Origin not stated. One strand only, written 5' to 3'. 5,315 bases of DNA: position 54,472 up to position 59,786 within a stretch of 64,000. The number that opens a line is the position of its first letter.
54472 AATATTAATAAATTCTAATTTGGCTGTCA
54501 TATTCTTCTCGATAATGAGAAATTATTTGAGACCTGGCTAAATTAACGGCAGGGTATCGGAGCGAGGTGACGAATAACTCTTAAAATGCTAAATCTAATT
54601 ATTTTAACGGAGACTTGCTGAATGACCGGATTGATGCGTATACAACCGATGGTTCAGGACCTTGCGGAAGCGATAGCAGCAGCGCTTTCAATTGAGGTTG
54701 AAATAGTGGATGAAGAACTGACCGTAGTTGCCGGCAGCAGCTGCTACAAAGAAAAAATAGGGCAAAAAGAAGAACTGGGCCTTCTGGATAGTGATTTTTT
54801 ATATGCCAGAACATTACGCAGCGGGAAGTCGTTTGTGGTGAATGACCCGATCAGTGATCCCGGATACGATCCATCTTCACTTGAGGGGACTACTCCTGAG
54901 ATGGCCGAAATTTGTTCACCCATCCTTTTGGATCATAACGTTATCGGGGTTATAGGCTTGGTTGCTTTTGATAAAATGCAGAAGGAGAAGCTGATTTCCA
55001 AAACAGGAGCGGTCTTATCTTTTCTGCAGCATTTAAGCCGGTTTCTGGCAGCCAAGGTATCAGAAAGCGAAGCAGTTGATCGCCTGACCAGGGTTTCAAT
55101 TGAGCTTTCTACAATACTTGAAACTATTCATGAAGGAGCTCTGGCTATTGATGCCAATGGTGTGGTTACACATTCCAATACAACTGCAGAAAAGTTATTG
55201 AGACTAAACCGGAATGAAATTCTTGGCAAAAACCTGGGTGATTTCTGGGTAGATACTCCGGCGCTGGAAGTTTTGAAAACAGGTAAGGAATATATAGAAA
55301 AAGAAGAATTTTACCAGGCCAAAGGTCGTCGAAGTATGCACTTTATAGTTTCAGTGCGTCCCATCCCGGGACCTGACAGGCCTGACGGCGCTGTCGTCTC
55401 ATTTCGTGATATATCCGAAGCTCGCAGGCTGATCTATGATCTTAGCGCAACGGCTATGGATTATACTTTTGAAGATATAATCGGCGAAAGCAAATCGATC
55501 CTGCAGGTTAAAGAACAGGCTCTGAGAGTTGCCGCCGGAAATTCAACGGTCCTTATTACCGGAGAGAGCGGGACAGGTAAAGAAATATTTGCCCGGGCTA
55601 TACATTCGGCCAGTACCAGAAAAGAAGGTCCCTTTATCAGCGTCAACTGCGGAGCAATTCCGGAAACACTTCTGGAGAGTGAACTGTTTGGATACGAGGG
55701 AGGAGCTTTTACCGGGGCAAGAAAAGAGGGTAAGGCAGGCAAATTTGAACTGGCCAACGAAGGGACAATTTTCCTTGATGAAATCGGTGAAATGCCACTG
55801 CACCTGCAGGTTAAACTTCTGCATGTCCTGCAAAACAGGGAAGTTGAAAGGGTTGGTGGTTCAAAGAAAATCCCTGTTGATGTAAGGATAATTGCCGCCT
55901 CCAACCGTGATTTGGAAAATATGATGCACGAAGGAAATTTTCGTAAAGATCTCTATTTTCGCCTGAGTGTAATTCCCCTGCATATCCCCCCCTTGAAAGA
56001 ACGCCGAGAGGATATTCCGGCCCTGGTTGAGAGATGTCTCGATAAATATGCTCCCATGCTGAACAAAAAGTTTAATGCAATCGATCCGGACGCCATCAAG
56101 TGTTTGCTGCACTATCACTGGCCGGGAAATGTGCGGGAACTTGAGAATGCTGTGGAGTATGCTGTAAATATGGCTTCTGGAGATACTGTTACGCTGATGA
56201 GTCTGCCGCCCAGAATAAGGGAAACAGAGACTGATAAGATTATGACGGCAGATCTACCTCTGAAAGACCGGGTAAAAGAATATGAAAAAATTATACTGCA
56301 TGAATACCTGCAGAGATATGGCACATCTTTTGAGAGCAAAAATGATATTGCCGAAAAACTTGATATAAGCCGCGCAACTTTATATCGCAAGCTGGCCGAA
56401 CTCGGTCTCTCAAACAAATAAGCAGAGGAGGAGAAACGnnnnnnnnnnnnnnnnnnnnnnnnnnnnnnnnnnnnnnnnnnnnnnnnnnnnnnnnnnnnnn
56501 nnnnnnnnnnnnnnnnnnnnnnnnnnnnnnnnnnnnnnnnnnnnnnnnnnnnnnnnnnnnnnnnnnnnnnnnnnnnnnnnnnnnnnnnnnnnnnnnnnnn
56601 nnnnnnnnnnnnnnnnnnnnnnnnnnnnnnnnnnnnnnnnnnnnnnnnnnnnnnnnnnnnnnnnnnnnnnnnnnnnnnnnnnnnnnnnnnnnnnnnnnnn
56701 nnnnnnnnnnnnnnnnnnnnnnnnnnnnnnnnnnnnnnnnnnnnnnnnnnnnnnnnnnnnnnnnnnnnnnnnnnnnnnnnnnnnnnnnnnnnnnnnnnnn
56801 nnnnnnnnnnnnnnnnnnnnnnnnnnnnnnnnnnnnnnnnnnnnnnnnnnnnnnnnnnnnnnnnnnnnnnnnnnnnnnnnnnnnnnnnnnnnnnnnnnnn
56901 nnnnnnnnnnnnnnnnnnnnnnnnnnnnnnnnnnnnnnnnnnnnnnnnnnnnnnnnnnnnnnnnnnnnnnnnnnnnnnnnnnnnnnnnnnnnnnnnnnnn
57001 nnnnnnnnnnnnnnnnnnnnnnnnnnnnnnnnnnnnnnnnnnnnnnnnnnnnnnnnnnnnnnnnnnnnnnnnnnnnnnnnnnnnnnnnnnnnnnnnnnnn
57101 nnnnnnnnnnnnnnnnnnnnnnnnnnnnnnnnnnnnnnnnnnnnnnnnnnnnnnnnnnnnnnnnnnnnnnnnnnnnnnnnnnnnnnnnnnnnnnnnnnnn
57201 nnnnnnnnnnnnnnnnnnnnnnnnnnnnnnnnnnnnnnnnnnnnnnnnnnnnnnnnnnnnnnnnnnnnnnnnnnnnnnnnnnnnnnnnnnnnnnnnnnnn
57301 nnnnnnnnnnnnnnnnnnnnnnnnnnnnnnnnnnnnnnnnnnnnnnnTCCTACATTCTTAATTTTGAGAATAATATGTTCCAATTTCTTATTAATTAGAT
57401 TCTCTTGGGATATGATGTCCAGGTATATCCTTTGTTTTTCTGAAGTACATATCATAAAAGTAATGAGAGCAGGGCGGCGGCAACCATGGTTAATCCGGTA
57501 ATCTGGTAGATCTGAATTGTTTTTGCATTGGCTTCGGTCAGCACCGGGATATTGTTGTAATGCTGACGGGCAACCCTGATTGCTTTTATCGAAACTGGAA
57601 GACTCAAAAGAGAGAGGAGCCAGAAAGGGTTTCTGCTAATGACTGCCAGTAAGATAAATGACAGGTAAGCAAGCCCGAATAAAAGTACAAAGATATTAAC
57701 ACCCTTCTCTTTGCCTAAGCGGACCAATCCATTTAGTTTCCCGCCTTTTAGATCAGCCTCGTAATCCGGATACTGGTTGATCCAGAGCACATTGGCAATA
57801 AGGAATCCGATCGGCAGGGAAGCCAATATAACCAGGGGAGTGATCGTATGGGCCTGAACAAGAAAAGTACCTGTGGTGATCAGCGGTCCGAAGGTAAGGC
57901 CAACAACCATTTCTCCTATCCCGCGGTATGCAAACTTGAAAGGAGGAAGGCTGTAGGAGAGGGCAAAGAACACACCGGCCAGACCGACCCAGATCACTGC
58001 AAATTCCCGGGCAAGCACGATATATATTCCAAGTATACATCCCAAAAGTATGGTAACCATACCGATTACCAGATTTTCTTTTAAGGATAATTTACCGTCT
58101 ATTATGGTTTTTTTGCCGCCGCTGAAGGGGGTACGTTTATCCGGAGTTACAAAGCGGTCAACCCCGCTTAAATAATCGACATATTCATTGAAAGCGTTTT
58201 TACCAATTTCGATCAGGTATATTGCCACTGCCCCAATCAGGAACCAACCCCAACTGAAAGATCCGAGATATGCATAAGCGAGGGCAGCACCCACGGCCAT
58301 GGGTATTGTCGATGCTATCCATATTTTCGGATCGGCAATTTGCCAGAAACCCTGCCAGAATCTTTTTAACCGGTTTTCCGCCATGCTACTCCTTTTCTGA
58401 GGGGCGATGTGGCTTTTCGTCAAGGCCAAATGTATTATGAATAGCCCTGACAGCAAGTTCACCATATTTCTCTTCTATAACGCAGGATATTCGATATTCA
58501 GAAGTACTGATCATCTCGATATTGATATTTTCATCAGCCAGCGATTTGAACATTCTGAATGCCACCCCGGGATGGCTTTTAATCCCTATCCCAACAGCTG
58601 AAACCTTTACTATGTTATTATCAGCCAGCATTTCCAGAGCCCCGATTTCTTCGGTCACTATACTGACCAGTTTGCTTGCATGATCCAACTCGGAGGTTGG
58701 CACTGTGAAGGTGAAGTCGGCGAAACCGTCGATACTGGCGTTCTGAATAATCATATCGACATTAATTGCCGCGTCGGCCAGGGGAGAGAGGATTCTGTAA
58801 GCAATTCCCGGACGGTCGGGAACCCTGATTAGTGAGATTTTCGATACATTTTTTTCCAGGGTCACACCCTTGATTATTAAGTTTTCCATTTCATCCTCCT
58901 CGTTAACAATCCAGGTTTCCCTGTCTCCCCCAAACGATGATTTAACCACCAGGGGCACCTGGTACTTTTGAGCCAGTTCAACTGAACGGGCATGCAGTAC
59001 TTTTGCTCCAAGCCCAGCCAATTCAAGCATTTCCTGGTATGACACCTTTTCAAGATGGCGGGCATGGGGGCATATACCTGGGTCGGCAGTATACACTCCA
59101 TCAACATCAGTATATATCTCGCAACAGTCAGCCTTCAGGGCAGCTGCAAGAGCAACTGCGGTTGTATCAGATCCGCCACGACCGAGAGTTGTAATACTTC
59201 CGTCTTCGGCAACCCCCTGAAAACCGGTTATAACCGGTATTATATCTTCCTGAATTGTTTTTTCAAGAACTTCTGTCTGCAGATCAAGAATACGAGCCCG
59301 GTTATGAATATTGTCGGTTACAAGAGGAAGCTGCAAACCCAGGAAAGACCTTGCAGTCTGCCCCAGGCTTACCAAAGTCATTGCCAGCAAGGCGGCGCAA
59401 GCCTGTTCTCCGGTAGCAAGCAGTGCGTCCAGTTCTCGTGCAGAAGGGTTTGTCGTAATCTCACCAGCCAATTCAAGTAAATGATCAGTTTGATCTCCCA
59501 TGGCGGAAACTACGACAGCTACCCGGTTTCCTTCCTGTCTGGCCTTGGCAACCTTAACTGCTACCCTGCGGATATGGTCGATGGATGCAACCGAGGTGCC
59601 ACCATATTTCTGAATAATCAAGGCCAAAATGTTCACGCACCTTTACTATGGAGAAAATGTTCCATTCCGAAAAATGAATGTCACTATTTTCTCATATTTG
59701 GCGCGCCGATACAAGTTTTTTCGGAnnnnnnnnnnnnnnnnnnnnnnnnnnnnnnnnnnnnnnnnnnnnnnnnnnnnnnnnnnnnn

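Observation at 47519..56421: Sigma-54-driven operon coupling an omega-amine aminotransferase to a tungsten aldehyde:ferredoxin oxidoreductase: candidate anaerobic amine/polyamine oxidation pathway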

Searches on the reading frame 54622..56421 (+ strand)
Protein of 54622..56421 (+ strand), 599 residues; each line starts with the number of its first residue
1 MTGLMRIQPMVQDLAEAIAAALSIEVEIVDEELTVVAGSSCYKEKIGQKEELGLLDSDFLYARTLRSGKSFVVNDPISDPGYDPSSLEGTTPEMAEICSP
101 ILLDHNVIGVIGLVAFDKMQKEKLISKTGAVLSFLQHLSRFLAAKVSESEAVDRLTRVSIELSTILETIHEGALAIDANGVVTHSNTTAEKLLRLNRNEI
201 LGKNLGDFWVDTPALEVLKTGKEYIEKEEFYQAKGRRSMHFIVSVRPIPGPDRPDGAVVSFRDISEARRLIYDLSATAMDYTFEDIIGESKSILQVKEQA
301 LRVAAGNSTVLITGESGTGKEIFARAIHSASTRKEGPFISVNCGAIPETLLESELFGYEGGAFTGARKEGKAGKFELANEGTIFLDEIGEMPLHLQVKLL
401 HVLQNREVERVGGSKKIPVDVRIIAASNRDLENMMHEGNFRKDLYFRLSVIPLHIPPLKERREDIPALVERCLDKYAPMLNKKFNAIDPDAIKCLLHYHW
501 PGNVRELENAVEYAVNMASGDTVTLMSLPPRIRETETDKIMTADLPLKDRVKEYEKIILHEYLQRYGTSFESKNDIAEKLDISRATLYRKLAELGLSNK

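Call 4: search_protein_families(library=pfam, proteins=[window:54622-56421:+])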
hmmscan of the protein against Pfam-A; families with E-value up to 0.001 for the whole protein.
window:54622-56421:+ (599 aa): 12 families
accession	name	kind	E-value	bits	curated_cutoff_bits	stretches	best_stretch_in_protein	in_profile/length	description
PF00158.32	Sigma54_activat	-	2e-73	246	20.2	1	286-453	1-167/168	Sigma-54 interaction domain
PF25601.1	AAA_lid_14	-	1.2e-26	92.8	27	1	459-539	1-81/87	AAA+ ATPase lid domain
PF14532.12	Sigma54_activ_2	-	8.9e-24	84.7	25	1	287-458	1-138/138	Sigma-54 interaction domain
PF00989.32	PAS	-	5.7e-11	42.9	22.6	1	161-264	2-113/113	PAS fold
PF13426.13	PAS_9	-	8.5e-09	36.1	27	1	176-266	7-103/103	PAS domain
PF01078.27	Mg_chelatase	-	1e-07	32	20.3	0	362-428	89-157/207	Magnesium chelatase, subunit ChlI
PF08448.16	PAS_4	-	1.3e-07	32.2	23.1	1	167-269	2-110/110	PAS fold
PF13185.12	GAF_2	-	1.3e-06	29.1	28.6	1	29-115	28-110/136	GAF domain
PF07728.20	AAA_5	-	3.5e-06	27.5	22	1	310-429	2-123/139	AAA domain (dynein-related subfamily)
PF02796.21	HTH_7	-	1.7e-05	25.3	23.8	1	564-593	16-44/45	Helix-turn-helix domain of resolvase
PF02954.25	HTH_8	-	0.00026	21.1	22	1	572-593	20-41/42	Bacterial regulatory protein, Fis family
PF00004.35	AAA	-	0.00049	21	21.2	0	310-429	1-110/131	ATPase family associated with various cellular activities (AAA)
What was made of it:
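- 54622..56421 (+): Sigma-54 enhancer-binding protein (GAF-PAS-AAA+-HTH), divergent from the operon. PF00158 and the other domains (call 4).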

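Call 5: search_protein_families(library=ncbifam, proteins=[window:54622-56421:+])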
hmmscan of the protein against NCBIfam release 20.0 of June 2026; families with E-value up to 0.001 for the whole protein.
window:54622-56421:+ (599 aa): 36 families (the best 25 are shown)
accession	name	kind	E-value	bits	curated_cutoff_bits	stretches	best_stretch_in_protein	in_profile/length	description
NF041552.1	TF_PrdR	equivalog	1.8e-139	465.7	795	1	155-592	129-574/577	sigma-54 dependent transcriptional regulator PrdR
NF008469.0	PRK11361.1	equivalog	3.7e-107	358.9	714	1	276-596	135-456/461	acetoacetate metabolism transcriptional regulator AtoC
TIGR01817.1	nifA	equivalog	2.4e-106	356.6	528.85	1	280-527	192-437/534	nif-specific transcriptional activator NifA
TIGR02915.1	PEP_resp_reg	equivalog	2.4e-100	336.5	502.6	1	278-596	133-444/445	PEP-CTERM-box response regulator transcription factor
NF003451.0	PRK05022.1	equivalog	1.4e-96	324.2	476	1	282-597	188-511/512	nitric oxide reductase transcriptional regulator NorR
TIGR02329.1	propionate_PrpR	equivalog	1.3e-95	321.1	499.2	1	279-592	207-525/526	propionate catabolism operon regulatory protein PrpR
TIGR01818.1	ntrC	equivalog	8e-94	315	558.6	1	277-553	127-401/463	nitrogen regulation protein NR(I)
NF011953.0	PRK15424.1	equivalog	5.8e-92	309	703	1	276-593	211-533/538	propionate catabolism operon regulatory protein PrpR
NF008485.2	PRK11388.1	equivalog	2.7e-89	300.2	551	1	132-597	182-638/643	dihydroxyacetone kinase operon transcriptional regulator DhaR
NF038308.1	RNA_repair_RtcR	equivalog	1.2e-88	298.3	650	1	273-541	169-445/530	RNA repair transcriptional activator RtcR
NF011958.0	PRK15429.1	equivalog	2.9e-88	297.2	830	1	278-597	373-687/692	formate hydrogenlyase transcriptional activator FlhA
NF050807.1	TransRegFlbDCaul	equivalog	1.5e-87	294.4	750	1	284-526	118-359/454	sigma-54-dependent transcriptional regulator FlbD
NF007689.0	PRK10365.1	equivalog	3.4e-83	279.9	760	1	284-592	139-440/441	sigma-54-dependent response regulator transcription factor ZraR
NF041906.1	V4R_TF_MobR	exception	1.2e-82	278.2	999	1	264-591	214-541/544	phenol degradation transcriptional regulator MobR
NF041946.1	LuxO_transreg_Vib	equivalog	1.6e-81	274.5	800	1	279-547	128-395/463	quorum-sensing sigma-54 dependent transcriptional regulator LuxO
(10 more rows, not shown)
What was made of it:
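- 54622..56421 (+): Best NCBIfam match is PrdR at 466 bits, below its cut-off of 795 (call 5).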

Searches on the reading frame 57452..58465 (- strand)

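Call 4: search_protein_families(library=pfam, proteins=[window:57452-58465:-])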
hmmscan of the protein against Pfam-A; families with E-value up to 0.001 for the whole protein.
window:57452-58465:- (337 aa): 1 family
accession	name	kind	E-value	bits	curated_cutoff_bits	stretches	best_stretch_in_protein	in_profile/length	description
PF01040.23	UbiA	-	3.3e-28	99.1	34.2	1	54-298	3-231/250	UbiA prenyltransferase family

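Call 5: search_protein_families(library=ncbifam, proteins=[window:57452-58465:-])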
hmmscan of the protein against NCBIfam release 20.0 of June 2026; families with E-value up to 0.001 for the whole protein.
window:57452-58465:- (337 aa): 13 families
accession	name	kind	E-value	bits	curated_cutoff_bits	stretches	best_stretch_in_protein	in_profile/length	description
NF004749.0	PRK06080.1-1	equivalog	3.8e-44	151.1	277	1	29-336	11-310/311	1,4-dihydroxy-2-naphthoate polyprenyltransferase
NF004751.0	PRK06080.1-3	equivalog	2.9e-36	125.5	264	1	43-332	16-294/296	1,4-dihydroxy-2-naphthoate polyprenyltransferase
NF009926.0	PRK13387.1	equivalog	1.9e-32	112.6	316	1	39-336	5-316/317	1,4-dihydroxy-2-naphthoate polyprenyltransferase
TIGR02235.1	menA_cyano-plnt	equivalog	7.3e-32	110.8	225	1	43-329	5-281/285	2-carboxy-1,4-naphthoquinone phytyltransferase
NF004617.0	PRK05951.1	equivalog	5.6e-30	104.5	239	1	45-335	22-301/306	prenyltransferase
TIGR00751.1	menA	equivalog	5.1e-28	98.3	102.15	1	53-313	9-271/284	1,4-dihydroxy-2-naphthoate octaprenyltransferase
NF004753.0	PRK06080.1-5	equivalog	5.1e-26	91.6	555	1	39-327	13-299/312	1,4-dihydroxy-2-naphthoate polyprenyltransferase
NF004750.0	PRK06080.1-2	equivalog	2.6e-25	89.4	346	1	44-303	13-271/301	1,4-dihydroxy-2-naphthoate polyprenyltransferase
NF004752.0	PRK06080.1-4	subfamily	8.9e-24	84.6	289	1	40-335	6-298/300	1,4-dihydroxy-2-naphthoate polyprenyltransferase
NF004754.0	PRK06080.1-6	equivalog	7e-21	74.9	522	1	54-334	26-304/308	1,4-dihydroxy-2-naphthoate polyprenyltransferase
NF009058.0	PRK12392.1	subfamily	2.8e-08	33.2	494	1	40-277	17-246/333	bacteriochlorophyll c synthase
NF009523.0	PRK12884.1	equivalog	2.9e-08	33.3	269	1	39-333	6-271/279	prenyltransferase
NF005742.0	PRK07566.1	equivalog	3.4e-07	29.7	313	1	33-287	24-267/315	chlorophyll synthase ChlG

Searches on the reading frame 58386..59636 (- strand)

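Call 58: search_protein_families(library=pfam, proteins=[window:58386-59636:-], max_evalue=0.00001)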
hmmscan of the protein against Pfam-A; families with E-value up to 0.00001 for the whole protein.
window:58386-59636:- (416 aa): 4 families
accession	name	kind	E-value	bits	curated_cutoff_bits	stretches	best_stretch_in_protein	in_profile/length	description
PF00696.33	AA_kinase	-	3.6e-52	177.9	24.9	1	6-233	2-234/234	Amino acid kinase family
PF22468.2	ACT_9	-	5.9e-34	116.1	27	2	345-403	1-61/61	ACT domain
PF13840.12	ACT_7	-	2.4e-20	72.6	27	1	339-401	3-65/65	ACT domain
PF01842.31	ACT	-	8.1e-17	61.1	27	1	270-320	5-57/66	ACT domain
